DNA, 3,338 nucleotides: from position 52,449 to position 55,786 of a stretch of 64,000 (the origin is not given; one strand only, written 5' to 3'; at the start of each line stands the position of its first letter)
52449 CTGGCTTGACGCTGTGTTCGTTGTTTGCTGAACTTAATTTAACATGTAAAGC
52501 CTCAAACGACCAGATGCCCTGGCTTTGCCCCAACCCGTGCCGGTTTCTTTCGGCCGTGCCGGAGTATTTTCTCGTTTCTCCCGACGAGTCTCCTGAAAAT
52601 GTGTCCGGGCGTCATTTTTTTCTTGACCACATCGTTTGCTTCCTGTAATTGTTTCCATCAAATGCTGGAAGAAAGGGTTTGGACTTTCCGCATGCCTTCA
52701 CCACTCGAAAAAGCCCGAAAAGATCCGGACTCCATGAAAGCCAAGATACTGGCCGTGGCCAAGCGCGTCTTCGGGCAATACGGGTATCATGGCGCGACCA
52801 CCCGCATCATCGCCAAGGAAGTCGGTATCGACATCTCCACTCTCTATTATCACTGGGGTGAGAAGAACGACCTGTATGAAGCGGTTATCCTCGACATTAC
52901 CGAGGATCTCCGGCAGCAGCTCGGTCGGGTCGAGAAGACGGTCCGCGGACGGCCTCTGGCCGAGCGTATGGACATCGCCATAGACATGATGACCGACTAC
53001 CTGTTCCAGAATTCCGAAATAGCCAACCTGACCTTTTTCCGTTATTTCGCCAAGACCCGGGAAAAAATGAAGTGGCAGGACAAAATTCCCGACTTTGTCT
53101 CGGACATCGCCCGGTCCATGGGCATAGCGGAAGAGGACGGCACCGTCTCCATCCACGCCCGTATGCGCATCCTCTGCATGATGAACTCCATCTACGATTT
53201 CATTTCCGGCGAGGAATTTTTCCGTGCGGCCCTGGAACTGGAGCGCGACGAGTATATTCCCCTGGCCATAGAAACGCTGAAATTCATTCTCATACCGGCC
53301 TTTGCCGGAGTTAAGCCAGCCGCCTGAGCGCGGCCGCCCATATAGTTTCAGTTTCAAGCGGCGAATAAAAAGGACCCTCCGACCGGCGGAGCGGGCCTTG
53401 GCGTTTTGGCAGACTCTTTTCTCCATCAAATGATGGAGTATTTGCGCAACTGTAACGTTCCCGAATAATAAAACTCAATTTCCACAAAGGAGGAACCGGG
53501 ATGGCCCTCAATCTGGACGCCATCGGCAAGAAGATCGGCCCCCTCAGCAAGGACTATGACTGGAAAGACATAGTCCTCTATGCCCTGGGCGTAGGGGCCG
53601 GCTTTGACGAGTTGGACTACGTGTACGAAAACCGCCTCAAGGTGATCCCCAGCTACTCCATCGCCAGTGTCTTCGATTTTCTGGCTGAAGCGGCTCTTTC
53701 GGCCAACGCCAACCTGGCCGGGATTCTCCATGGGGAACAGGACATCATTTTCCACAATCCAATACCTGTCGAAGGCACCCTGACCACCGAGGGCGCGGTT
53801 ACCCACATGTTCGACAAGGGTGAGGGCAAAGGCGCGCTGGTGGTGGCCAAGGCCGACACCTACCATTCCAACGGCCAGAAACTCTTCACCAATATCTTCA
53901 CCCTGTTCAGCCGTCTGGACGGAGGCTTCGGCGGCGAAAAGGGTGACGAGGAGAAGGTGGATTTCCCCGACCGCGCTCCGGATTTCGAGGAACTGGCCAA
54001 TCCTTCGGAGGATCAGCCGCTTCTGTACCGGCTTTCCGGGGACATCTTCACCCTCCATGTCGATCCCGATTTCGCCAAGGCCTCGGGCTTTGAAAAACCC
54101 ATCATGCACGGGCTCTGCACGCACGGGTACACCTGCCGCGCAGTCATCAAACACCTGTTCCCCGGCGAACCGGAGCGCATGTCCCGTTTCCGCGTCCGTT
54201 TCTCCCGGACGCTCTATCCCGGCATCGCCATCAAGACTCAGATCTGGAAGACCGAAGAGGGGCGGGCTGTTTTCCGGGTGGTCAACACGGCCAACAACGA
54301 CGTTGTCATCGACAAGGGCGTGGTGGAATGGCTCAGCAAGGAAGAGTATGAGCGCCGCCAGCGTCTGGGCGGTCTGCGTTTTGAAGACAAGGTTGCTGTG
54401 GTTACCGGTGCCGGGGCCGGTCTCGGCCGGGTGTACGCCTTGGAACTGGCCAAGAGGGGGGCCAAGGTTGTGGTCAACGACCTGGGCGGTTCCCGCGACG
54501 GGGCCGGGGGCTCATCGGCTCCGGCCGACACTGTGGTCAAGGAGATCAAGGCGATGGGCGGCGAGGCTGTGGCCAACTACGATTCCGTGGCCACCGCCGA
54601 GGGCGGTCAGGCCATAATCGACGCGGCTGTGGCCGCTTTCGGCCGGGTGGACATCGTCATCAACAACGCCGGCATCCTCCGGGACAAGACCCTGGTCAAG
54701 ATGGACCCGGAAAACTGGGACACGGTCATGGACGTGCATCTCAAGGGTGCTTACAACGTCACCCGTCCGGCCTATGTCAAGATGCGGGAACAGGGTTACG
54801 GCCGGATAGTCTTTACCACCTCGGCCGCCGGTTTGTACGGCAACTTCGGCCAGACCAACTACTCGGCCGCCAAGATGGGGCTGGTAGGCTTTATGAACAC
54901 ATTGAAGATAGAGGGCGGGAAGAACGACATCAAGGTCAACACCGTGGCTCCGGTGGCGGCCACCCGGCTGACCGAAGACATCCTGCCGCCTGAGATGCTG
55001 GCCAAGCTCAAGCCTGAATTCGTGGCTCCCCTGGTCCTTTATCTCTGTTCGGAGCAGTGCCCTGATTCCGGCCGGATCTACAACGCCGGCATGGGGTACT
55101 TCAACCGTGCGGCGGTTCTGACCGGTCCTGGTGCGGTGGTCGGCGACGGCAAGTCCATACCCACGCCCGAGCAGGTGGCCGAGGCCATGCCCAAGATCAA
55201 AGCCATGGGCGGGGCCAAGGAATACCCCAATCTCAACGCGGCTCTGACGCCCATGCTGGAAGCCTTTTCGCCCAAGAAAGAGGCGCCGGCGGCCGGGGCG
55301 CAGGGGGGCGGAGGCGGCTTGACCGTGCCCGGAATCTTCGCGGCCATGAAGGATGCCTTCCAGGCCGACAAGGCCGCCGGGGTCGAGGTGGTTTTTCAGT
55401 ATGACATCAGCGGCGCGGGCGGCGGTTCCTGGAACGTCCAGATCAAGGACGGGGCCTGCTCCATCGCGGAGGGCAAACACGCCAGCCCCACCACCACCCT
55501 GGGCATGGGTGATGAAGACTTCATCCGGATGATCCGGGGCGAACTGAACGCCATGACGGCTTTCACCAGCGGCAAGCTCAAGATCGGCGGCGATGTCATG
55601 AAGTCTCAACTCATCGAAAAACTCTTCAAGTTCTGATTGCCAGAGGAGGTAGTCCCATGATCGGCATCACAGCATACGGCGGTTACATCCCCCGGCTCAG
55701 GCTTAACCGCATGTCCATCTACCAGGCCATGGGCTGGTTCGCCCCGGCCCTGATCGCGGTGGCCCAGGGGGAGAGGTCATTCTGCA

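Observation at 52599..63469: TetR-associated seven-gene acyl-CoA operon with the logic of peroxisomal branched-chain / bile-acid beta-oxidation, carrying SCP2 sterol-carrier domains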

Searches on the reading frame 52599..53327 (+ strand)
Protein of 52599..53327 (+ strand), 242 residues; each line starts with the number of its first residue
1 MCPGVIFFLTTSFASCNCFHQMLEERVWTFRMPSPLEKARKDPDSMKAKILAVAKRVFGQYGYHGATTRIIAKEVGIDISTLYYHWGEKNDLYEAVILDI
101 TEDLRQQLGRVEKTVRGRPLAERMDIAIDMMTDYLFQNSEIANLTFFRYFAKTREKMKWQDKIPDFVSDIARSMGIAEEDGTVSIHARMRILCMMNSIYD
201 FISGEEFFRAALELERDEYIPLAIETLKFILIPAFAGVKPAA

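Call 3: search_protein_families(library=pfam, proteins=[window:52599-53327:+], max_evalue=0.01)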
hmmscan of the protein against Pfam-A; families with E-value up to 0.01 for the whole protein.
window:52599-53327:+ (242 aa): 1 family
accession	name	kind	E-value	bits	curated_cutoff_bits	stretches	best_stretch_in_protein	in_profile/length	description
PF00440.29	TetR_N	-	1.4e-14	54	24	1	50-96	1-47/47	Bacterial regulatory proteins, tetR family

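Call 5: search_protein_families(library=ncbifam, proteins=[window:52599-53327:+], max_evalue=0.001)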
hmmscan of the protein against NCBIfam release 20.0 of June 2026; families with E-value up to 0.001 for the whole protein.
window:52599-53327:+ (242 aa): 16 families
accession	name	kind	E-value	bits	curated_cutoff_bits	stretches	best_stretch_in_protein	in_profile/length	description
NF037937.1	septum_RefZ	equivalog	1.8e-10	41.1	180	1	47-144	1-98/195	forespore capture DNA-binding protein RefZ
NF053731.1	TransRegFasRMycb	equivalog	5.4e-09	36.1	330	1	42-146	8-110/199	HTH-type transcriptional activator FasR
NF041196.1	ScbR_bind_reg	equivalog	9.8e-09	35.7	150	1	47-133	8-93/191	ScbR family autoregulator-binding transcription factor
NF053516.1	TranRepPrsAVib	equivalog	6.4e-08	32.6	300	1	45-114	6-75/208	TetR family transcriptional repressor PsrA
NF008587.1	PRK11552.1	equivalog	1.1e-07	31.7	365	1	46-108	8-69/213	transcriptional regulator CecR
TIGR03613.1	RutR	equivalog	3.6e-07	30.2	368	1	44-102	7-65/202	pyrimidine utilization regulatory protein R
NF011584.0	PRK15008.1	equivalog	4.5e-07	29.9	230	1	45-101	18-74/212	HTH-type transcriptional regulator RutR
NF050111.1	TransRegSACE7040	equivalog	1.5e-06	28.2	250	1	47-141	3-95/186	SACE_7040 family transcriptional regulator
NF053878.1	FATransRegFadRBac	equivalog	1.5e-06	28.1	200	1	49-146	7-102/190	fatty acid metabolism transcriptional regulator FadR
NF051852.1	efflux_TF_MtrR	exception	8.7e-06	25.7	280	1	42-110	7-75/205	multidrug efflux system transcriptional repressor MtrR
TIGR03384.1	betaine_BetI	equivalog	1.5e-05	24.7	201.3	1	47-139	10-101/189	choline-binding transcriptional repressor BetI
TIGR03968.1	mycofact_TetR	equivalog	2.5e-05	24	224.9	0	42-113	6-77/190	mycofactocin system transcriptional regulator MftR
NF010319.1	PRK13756.1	equivalog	8.1e-05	22.6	265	1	47-105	4-62/199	tetracycline resistance transcriptional repressor TetR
NF007949.0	PRK10668.1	equivalog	0.00011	21.7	271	1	38-98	4-64/216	multidrug efflux transporter transcriptional repressor AcrR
NF001978.0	PRK00767.1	equivalog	0.00017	21.5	118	1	49-152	13-114/197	transcriptional regulator BetI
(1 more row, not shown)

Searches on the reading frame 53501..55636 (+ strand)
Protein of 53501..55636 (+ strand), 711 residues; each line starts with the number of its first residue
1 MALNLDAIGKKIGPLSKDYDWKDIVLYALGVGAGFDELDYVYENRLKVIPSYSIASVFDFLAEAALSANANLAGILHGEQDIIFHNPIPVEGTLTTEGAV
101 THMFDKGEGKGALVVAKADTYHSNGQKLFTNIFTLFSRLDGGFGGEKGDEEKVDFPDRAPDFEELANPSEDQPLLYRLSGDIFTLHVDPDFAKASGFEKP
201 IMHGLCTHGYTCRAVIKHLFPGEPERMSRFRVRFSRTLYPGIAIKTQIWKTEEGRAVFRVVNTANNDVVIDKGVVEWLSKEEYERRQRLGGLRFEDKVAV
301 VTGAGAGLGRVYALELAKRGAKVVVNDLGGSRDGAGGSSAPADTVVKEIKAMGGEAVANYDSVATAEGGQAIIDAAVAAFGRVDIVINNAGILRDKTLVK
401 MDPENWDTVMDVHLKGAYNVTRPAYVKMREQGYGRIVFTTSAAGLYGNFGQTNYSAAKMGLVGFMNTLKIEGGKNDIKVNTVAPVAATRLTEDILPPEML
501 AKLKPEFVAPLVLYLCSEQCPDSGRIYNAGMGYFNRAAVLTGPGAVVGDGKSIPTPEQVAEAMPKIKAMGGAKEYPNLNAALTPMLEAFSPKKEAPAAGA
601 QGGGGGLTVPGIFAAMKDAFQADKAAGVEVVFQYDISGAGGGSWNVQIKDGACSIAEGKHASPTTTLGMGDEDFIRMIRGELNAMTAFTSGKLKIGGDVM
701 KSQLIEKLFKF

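Call 3: search_protein_families(library=pfam, proteins=[window:53501-55636:+], max_evalue=0.01)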
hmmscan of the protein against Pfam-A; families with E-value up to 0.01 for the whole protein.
window:53501-55636:+ (711 aa): 7 families
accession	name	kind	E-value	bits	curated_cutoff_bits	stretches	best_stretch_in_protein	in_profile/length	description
PF00106.31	adh_short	-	1.7e-42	145.6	26.6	1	297-486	1-181/195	short chain dehydrogenase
PF13561.12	adh_short_C2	-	5.2e-29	101.9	27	1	303-502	1-193/236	Enoyl-(Acyl carrier protein) reductase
PF22622.2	MFE-2_hydrat-2_N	-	5.3e-26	91.4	27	1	19-138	3-129/130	MFE-2 hydratase 2 N-terminal domain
PF01575.25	MaoC_dehydratas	-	1.5e-22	79.9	27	1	156-269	6-119/123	MaoC like domain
PF08659.16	KR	-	1e-19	71.6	22.6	1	300-467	4-162/180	KR domain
PF02036.22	SCP2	-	4.8e-17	62.6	21.3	1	620-710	11-101/101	SCP-2 sterol transfer family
PF13452.11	FAS1_DH_region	-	1.3e-05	25.8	22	1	67-130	67-131/132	FAS1-like, dehydratase domain region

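Call 5: search_protein_families(library=ncbifam, proteins=[window:53501-55636:+], max_evalue=0.001)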
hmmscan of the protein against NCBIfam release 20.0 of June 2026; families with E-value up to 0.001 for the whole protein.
window:53501-55636:+ (711 aa): 207 families (the best 25 are shown)
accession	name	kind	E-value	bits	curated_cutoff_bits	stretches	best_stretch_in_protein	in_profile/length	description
NF005861.0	PRK07791.1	subfamily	1.6e-71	241.1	373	1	295-537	5-260/300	SDR family oxidoreductase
NF005862.0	PRK07792.1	equivalog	2.5e-56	191.1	414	1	294-518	11-239/307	3-oxoacyl-ACP reductase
NF004198.0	PRK05653.1-3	equivalog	5.3e-50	170.2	296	1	295-493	6-196/248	3-oxoacyl-ACP reductase FabG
TIGR01830.1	3oxo_ACP_reduc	equivalog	1e-47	162.9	297.75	1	299-493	1-188/239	3-oxoacyl-[acyl-carrier-protein] reductase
TIGR01829.1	AcAcCoA_reduct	subfamily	1.1e-45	156.2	302.1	1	297-492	1-189/242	acetoacetyl-CoA reductase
TIGR03971.1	SDR_subfam_1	subfamily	1.5e-45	155.6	300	1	294-488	1-200/271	mycofactocin-coupled SDR family oxidoreductase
NF009546.0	PRK12935.1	equivalog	8.1e-44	150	418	1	294-485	4-187/247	acetoacetyl-CoA reductase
NF009466.0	PRK12826.1-2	subfamily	1.1e-43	149.5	222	1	296-518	3-228/248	3-oxoacyl-ACP reductase FabG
NF005853.0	PRK07774.1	equivalog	2.5e-41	141.7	303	1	293-503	3-205/250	SDR family oxidoreductase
NF009464.0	PRK12824.1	subfamily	2.8e-41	141.8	269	1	296-504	2-202/245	3-oxoacyl-ACP reductase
NF004200.0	PRK05653.1-5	equivalog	4.4e-41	141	273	1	297-519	3-226/242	3-oxoacyl-ACP reductase FabG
NF006110.0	PRK08261.1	equivalog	1.1e-39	136.5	410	1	295-494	213-401/454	3-oxoacyl-ACP reductase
NF004197.0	PRK05653.1-1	equivalog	2.4e-38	132.2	332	1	295-490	6-193/249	3-oxoacyl-ACP reductase FabG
NF005559.1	PRK07231.1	subfamily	5.4e-38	130.9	215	1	293-496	1-196/249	glucose 1-dehydrogenase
NF009093.0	PRK12429.1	subfamily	7e-38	130.4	258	1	294-484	3-184/259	3-hydroxybutyrate dehydrogenase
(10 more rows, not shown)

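Call 9: list_cluster_members(proteins=[P0001, window:53501-55636:+, window:59673-60017:+])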
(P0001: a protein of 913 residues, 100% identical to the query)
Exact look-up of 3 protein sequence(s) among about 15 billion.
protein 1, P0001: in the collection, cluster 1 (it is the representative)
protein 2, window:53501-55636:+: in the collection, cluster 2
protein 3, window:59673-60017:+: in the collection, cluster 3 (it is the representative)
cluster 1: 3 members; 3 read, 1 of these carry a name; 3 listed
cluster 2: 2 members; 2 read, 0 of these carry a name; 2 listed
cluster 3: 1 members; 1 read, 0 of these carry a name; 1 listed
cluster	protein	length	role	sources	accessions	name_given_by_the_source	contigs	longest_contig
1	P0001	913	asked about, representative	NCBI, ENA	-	-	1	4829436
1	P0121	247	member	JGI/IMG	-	putative sterol carrier protein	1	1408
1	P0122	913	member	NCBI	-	-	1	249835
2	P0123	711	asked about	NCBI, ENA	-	-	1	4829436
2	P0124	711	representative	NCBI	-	-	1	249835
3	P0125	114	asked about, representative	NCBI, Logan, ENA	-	-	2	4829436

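Call 21: search_solved_structures(query=window:53501-55636:+, max_evalue=1e-10, show_alignments=2)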
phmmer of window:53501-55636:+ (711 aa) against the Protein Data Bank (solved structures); distinct sequences matched with E-value up to 1e-10: 399 (the best 60 are shown).
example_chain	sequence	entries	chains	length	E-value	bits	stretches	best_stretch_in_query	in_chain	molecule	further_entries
2et6_A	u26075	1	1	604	2.1e-133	449.5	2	292-563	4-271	(3R)-hydroxyacyl-CoA dehydrogenase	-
3oml_A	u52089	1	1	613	1.1e-130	440.4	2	289-595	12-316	Peroxisomal Multifunctional Enzyme Type 2, CG3415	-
1gz6_A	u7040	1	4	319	3.8e-90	306.5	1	291-577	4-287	ESTRADIOL 17 BETA-DEHYDROGENASE 4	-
1zbq_A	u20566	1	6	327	1.9e-89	304.2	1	291-580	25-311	17-beta-hydroxysteroid dehydrogenase 4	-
3khp_A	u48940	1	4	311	1.5e-53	185.6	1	1-278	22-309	MaoC family protein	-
7ulh_A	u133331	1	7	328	3.8e-47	164.4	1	294-502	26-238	Short chain dehydrogenase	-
1s9c_A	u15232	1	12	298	1.8e-45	158.8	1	6-276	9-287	Peroxisomal multifunctional enzyme type 2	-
3qlj_A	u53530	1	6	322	3.4e-45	157.9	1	295-533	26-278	Short chain dehydrogenase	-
3kh8_A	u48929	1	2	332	4.3e-39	137.7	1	12-274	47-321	MaoC-like dehydratase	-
4rzh_A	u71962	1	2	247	5.7e-39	137.4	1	297-518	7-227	3-oxoacyl-[acyl-carrier protein] reductase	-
2uvd_A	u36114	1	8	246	6.2e-39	137.2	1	295-502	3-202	3-OXOACYL-(ACYL-CARRIER-PROTEIN) REDUCTASE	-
4k6c_A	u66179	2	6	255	3.2e-37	131.6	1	296-520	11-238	Acetoacetyl-CoA reductase | Putative Acetoacetyl-CoA reductase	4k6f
4dml_A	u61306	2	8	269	7.4e-37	130.4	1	287-500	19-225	3-oxoacyl-[acyl-carrier-protein] reductase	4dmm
1edo_A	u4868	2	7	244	3.3e-36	128.2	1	298-486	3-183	BETA-KETO ACYL CARRIER PROTEIN REDUCTASE | KETOACYL REDUCTASE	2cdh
2hq1_A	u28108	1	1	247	5.6e-35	124.2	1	294-499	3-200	Glucose/ribitol dehydrogenase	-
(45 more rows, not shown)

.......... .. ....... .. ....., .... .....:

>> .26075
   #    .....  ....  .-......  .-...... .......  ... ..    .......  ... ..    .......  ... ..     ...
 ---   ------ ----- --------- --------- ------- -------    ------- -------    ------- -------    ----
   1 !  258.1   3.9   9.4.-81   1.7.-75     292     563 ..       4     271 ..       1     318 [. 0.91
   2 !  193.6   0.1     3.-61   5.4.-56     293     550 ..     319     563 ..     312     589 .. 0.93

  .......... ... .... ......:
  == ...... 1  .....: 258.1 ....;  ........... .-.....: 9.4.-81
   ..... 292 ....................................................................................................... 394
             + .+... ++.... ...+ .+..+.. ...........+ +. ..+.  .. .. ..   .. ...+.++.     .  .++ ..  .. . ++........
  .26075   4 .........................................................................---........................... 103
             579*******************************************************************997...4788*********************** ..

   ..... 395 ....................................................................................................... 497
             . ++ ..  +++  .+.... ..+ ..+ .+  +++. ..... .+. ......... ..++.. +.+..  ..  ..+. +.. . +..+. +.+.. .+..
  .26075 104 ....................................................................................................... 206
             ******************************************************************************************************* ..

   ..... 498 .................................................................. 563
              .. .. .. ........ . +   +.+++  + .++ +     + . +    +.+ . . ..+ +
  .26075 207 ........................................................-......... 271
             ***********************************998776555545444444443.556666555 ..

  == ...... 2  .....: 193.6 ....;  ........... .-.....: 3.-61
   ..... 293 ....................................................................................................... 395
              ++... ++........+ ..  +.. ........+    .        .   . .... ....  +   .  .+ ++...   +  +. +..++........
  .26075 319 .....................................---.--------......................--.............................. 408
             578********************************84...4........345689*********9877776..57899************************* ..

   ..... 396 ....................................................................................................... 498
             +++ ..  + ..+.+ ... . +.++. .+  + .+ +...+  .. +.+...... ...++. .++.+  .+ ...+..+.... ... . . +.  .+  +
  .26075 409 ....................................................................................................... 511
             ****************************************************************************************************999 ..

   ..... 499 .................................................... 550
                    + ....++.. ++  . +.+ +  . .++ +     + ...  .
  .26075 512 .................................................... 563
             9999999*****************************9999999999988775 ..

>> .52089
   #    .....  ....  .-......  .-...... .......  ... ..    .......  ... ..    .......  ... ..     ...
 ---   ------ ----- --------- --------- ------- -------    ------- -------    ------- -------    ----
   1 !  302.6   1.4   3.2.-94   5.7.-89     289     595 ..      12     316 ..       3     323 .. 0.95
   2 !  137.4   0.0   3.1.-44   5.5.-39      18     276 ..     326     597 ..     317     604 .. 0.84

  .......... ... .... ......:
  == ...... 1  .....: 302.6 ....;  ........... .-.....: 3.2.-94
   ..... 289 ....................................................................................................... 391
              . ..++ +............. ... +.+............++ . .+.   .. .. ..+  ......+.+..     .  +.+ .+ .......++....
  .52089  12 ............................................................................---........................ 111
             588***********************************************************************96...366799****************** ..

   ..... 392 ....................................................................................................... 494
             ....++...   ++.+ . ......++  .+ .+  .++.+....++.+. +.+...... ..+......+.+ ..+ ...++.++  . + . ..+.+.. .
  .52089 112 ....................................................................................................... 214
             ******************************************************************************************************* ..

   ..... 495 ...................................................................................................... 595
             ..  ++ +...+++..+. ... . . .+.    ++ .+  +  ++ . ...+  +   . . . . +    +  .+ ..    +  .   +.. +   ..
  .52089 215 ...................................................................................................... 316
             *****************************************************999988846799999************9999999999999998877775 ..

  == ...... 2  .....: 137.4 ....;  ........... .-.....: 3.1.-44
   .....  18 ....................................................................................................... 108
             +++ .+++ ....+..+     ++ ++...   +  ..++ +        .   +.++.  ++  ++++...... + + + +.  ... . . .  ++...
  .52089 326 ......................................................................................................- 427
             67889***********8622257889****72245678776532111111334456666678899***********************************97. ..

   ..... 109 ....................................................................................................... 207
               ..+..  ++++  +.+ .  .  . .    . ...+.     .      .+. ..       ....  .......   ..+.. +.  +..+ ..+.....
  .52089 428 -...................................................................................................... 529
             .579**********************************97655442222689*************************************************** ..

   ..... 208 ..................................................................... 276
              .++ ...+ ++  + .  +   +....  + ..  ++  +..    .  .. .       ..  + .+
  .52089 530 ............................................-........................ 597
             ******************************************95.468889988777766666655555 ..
